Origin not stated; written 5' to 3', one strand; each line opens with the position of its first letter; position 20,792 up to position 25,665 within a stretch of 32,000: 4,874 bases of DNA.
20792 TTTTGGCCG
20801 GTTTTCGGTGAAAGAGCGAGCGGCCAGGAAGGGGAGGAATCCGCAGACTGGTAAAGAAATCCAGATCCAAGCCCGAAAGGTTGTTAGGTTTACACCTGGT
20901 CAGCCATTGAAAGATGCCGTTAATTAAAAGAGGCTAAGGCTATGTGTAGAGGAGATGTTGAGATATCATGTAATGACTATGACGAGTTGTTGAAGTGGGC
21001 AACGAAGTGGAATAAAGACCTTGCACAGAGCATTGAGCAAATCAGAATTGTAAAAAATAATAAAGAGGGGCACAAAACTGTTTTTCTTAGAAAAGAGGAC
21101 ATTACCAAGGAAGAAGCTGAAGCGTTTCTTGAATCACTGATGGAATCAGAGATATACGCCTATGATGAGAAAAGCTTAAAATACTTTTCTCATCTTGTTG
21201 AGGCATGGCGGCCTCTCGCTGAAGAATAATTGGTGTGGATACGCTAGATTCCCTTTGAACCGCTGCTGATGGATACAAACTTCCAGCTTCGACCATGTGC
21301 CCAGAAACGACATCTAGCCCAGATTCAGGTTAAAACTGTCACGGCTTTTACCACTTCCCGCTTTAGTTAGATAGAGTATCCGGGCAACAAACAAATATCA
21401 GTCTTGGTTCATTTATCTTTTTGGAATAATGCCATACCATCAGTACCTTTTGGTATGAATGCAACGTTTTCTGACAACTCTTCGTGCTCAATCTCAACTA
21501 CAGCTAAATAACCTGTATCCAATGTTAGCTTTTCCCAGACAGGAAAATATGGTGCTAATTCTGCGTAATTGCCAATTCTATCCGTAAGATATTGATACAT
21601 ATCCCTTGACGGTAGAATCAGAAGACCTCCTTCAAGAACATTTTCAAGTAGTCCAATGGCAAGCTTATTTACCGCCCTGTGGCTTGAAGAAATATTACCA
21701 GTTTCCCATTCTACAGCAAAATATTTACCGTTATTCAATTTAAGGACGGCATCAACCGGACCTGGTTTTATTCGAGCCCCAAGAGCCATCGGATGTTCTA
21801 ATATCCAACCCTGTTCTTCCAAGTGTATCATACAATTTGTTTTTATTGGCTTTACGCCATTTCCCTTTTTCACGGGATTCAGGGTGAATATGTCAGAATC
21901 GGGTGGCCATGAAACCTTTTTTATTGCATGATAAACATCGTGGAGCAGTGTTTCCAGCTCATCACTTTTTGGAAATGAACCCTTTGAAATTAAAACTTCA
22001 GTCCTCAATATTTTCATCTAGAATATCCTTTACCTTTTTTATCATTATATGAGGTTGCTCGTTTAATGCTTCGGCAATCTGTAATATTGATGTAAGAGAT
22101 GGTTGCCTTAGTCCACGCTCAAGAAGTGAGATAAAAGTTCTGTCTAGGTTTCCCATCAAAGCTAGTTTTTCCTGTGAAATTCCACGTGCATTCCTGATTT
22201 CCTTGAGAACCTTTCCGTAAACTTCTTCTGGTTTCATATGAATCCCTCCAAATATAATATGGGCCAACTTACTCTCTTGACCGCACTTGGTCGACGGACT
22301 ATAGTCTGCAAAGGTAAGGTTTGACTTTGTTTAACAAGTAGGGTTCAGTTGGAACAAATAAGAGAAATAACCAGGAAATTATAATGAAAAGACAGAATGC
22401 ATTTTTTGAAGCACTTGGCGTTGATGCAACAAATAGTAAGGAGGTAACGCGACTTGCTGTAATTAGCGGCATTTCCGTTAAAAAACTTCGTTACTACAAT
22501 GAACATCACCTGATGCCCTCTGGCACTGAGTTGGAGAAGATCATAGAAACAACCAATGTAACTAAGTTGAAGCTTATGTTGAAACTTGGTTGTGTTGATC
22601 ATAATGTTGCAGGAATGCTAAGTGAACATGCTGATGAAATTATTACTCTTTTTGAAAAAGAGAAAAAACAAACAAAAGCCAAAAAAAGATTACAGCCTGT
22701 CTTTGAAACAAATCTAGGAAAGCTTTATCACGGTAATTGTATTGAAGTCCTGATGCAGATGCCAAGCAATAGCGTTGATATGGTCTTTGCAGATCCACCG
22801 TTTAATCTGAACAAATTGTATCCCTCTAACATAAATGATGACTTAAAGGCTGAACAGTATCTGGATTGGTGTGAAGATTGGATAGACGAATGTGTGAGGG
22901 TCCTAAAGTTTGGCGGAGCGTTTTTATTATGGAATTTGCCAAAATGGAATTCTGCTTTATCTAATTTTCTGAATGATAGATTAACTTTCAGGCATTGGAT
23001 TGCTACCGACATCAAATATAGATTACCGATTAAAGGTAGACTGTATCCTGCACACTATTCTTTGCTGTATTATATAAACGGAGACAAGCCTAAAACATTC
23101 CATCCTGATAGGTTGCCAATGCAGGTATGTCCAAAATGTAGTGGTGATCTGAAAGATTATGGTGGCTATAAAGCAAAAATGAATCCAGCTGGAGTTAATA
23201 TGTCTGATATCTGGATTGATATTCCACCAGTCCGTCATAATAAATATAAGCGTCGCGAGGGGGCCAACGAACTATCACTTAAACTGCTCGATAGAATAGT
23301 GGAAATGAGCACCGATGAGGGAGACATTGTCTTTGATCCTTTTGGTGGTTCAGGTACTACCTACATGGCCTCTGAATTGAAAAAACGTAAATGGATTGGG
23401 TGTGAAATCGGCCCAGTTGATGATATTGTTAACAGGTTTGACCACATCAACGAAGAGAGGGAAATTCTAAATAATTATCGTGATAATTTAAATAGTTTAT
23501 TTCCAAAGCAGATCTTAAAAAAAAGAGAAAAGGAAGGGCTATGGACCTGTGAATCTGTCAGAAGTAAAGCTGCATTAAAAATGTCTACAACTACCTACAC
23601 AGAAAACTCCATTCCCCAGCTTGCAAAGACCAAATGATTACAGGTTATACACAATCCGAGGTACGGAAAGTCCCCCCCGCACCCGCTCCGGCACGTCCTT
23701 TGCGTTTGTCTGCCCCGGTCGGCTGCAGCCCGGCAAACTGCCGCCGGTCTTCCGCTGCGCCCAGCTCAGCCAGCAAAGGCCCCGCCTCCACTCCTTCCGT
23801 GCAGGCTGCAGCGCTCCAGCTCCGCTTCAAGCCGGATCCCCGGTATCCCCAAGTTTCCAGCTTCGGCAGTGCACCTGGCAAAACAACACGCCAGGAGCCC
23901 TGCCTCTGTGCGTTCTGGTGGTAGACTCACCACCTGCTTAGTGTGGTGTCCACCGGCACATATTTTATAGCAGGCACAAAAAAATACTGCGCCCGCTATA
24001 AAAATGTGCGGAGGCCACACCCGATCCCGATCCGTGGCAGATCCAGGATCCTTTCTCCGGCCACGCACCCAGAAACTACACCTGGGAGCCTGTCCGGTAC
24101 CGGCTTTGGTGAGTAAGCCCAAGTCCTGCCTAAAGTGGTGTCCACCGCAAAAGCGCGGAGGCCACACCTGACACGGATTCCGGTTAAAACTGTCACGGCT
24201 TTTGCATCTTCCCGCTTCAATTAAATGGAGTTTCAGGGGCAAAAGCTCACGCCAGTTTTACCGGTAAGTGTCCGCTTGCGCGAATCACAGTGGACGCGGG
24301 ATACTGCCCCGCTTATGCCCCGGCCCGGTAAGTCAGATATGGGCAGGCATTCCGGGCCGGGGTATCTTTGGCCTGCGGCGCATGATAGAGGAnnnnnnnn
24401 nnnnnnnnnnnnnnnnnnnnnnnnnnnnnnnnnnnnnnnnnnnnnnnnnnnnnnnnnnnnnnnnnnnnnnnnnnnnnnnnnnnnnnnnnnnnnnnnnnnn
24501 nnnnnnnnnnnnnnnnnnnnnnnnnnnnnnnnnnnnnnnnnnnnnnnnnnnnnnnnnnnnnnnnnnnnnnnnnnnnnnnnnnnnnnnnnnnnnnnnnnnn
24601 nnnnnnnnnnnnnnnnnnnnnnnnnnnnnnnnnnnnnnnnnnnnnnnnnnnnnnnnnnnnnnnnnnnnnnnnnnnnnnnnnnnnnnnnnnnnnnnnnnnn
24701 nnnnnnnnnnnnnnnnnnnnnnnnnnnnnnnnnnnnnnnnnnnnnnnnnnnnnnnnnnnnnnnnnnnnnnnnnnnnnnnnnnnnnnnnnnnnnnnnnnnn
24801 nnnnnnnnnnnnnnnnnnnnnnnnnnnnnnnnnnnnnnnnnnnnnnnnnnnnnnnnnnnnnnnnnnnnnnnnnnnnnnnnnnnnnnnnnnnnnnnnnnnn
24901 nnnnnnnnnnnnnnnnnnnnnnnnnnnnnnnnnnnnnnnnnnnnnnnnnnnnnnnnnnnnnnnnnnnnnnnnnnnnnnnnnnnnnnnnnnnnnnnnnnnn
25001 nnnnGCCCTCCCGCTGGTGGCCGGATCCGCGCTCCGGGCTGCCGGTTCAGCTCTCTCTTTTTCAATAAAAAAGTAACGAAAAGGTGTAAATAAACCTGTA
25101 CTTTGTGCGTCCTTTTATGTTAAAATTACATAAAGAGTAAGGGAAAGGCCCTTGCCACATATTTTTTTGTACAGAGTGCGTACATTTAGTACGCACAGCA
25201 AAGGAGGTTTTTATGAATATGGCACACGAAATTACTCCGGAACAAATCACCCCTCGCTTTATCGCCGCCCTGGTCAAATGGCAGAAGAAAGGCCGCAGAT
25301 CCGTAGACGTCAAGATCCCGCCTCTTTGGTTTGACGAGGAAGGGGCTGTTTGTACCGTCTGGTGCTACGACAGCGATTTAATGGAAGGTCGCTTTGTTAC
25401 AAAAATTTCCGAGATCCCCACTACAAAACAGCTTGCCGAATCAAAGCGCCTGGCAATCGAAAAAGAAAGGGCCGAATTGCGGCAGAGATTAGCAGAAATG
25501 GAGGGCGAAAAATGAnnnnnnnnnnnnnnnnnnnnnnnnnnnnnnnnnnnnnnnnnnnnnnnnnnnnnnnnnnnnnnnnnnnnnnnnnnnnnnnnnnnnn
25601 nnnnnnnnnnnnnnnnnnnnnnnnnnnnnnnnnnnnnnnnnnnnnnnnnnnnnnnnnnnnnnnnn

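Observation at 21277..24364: BamHI-like R-M cassette sits between direct copies of the same GC-rich element (short copy upstream, long copy downstream)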

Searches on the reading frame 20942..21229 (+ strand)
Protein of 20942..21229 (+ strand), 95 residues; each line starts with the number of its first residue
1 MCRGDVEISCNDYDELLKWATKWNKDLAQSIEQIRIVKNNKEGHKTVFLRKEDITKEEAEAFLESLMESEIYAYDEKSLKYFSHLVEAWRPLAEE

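Call 9: search_protein_families(library=pfam, proteins=[window:20942-21229:+], max_evalue=0.01)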
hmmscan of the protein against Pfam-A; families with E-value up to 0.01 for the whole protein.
window:20942-21229:+ (95 aa): 0 families

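Call 16: find_encoding_contigs(protein=window:20942-21229:+, flank=10000, max_places=10)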
Protein window:20942-21229:+ (95 aa): 1 contig read that carries it; 1 place shown.
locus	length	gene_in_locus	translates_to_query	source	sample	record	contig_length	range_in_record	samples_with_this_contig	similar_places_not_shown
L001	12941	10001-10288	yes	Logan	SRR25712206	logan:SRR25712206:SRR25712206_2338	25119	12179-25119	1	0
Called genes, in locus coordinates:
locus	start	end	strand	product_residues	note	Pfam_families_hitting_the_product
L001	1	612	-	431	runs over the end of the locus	PF01051:Rep3_N, PF21205:Rep3_C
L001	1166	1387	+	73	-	-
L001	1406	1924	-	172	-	PF00565:SNase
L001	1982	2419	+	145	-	PF13560:HTH_31, PF01381:HTH_3, PF13413:HTH_25 (weak)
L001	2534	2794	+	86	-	-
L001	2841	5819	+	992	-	PF01807:Zn_ribbon_DnaG, PF13155:Toprim_2 (weak)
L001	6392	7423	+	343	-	PF00589:Phage_integrase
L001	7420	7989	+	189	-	-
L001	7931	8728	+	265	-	PF13401:AAA_22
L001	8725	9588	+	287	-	PF04307:YdjM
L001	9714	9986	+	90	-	PF00216:Bac_DNA_binding, PF18291:HU-HIG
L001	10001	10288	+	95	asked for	-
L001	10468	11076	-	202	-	PF02923:BamHI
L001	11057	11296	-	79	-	PF12844:HTH_19 (weak), PF13560:HTH_31 (weak), PF01381:HTH_3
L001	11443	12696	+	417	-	PF01555:N6_N4_Mtase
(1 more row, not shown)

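Call 34: find_homologous_proteins(query=window:20942-21229:+, max_evalue=0.001)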
Query window:20942-21229:+ (95 aa): 1 proteins with E <= 0.001 among 2 candidates.
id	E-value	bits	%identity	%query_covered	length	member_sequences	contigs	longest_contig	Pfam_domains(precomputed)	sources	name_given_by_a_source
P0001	1.8e-56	206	100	100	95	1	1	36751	-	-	-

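Call 84: search_protein_families(library=ncbifam, proteins=[window:20942-21229:+], max_evalue=0.001)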
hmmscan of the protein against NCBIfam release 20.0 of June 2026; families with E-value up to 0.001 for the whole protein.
window:20942-21229:+ (95 aa): 0 families

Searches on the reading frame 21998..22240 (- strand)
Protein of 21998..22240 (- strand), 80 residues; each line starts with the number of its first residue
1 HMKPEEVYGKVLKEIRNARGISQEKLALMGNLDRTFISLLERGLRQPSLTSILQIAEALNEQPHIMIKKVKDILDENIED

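Call 9: search_protein_families(library=pfam, proteins=[window:21998-22240:-], max_evalue=0.01)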
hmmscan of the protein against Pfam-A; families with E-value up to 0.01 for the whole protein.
window:21998-22240:- (80 aa): 4 families
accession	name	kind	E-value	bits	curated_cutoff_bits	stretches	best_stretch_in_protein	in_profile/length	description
PF01381.28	HTH_3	-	2.6e-13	50.2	23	1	12-61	1-50/55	Helix-turn-helix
PF12844.13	HTH_19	-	6.1e-07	29.7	30.2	1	9-63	1-55/64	Helix-turn-helix domain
PF13560.12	HTH_31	-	2.6e-06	28.1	27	1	9-60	3-55/64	Helix-turn-helix domain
PF13443.12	HTH_26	-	3.4e-05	24.4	22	1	12-63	2-54/63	Cro/C1-type HTH DNA-binding domain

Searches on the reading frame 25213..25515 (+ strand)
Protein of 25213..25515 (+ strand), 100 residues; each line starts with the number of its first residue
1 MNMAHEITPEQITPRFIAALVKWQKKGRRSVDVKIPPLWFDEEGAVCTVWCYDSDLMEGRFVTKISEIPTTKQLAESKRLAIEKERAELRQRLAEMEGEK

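Call 10: search_protein_families(library=pfam, proteins=[window:25213-25515:+], max_evalue=0.01)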
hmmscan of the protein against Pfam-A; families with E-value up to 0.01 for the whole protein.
window:25213-25515:+ (100 aa): 0 families

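Call 17: find_encoding_contigs(protein=window:25213-25515:+, flank=10000, max_places=10)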
Protein window:25213-25515:+ (100 aa): 1 contig read that carries it; 1 place shown.
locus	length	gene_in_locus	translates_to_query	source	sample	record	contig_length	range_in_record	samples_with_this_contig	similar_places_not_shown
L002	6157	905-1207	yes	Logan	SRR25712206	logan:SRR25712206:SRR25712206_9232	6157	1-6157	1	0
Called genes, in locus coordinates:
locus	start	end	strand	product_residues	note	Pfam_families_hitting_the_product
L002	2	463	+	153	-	?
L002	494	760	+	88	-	-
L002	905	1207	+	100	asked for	-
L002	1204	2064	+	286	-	-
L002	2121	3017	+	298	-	PF13479:AAA_24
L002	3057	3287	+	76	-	-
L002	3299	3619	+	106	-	PF24720:DUF7673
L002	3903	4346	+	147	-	-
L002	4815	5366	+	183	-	PF00239:Resolvase, PF02796:HTH_7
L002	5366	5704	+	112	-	PF12680:SnoaL_2 (weak)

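Call 84: search_protein_families(library=ncbifam, proteins=[window:25213-25515:+], max_evalue=0.001)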
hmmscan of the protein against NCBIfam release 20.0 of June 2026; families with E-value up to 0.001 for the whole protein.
window:25213-25515:+ (100 aa): 0 families
